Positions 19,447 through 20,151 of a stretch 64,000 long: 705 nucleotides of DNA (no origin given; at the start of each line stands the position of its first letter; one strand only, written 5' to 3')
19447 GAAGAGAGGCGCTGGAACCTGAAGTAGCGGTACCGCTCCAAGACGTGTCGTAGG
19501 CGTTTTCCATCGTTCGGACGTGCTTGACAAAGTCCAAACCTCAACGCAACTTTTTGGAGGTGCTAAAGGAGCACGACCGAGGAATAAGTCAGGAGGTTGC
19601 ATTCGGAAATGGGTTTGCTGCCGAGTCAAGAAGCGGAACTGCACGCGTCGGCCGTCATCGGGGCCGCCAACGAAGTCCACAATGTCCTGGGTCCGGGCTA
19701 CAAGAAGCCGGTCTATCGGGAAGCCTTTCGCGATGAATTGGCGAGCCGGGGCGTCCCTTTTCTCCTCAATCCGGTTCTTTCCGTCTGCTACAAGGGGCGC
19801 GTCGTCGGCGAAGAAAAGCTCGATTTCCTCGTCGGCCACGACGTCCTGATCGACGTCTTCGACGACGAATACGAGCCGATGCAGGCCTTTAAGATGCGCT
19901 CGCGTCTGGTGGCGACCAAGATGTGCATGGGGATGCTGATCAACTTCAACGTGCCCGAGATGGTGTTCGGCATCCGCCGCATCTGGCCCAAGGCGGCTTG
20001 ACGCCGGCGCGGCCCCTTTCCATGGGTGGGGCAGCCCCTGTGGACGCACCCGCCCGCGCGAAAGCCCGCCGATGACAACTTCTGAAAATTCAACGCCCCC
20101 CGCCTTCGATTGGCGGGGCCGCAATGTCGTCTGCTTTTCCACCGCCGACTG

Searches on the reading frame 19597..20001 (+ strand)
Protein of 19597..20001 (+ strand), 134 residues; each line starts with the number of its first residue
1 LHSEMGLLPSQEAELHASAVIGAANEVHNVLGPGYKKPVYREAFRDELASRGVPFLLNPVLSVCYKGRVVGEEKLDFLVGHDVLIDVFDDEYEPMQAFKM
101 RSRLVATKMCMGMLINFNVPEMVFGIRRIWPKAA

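Call 83: search_protein_families(library=pfam, proteins=[window:19597-20001:+], max_evalue=0.001)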
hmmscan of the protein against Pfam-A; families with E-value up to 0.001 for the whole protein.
window:19597-20001:+ (134 aa): 1 family
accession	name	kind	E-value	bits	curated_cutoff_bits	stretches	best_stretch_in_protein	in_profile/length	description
PF13366.12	PDDEXK_3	-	9.4e-19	68.3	22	1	18-129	5-117/117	PD-(D/E)XK nuclease superfamily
